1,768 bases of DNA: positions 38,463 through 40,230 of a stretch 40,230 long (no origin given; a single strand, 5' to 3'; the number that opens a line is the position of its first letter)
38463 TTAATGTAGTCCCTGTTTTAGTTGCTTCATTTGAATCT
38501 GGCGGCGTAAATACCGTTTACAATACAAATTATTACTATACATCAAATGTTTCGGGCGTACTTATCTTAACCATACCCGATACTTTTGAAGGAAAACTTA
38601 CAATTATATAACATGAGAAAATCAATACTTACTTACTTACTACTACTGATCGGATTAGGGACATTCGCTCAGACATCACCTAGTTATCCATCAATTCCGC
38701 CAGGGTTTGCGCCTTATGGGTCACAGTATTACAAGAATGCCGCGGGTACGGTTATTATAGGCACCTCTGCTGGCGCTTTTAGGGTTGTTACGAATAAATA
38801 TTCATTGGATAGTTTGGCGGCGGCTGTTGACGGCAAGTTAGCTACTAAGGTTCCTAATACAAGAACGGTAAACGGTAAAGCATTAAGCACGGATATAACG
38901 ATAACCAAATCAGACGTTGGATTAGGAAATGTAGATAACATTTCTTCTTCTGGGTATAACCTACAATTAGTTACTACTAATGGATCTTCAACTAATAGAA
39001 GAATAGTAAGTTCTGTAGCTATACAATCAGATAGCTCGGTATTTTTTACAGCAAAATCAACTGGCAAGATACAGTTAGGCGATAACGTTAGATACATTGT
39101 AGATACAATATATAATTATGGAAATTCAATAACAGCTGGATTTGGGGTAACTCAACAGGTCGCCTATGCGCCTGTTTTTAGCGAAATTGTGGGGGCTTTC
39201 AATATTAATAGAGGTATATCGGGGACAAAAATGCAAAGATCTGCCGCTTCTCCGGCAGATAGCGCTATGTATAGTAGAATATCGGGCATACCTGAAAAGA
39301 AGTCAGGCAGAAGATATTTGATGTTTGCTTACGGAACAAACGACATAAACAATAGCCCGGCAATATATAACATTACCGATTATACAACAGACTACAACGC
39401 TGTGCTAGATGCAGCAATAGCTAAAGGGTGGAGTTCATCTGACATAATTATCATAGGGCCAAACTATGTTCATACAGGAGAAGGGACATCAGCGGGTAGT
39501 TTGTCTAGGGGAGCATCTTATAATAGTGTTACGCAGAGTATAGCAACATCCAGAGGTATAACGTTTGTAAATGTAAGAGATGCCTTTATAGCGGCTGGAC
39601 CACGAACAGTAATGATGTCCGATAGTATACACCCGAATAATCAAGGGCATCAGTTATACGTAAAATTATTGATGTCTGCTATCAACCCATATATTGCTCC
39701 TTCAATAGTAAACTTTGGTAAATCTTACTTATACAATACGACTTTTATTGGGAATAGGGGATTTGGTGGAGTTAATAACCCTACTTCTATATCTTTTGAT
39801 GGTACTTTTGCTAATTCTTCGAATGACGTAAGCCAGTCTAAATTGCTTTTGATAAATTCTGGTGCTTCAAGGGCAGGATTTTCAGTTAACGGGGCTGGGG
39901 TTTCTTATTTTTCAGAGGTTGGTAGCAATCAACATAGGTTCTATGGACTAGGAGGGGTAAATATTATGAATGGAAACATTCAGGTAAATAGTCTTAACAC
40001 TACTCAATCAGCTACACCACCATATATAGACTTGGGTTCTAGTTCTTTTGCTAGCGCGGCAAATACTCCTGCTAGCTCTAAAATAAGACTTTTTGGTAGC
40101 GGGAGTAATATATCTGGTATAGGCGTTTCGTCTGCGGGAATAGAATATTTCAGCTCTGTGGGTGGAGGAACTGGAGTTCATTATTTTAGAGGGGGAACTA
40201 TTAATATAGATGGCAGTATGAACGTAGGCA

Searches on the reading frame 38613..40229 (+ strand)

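Call 102: search_protein_families(library=pfam, max_evalue=0.01, proteins=[window:38613-40229:+])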
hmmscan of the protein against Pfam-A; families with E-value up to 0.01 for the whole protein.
window:38613-40229:+ (539 aa): 1 family
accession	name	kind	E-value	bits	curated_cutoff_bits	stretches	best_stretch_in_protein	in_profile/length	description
PF13472.12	Lipase_GDSL_2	-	1.1e-18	68.8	32.9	1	169-348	2-178/178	GDSL-like Lipase/Acylhydrolase family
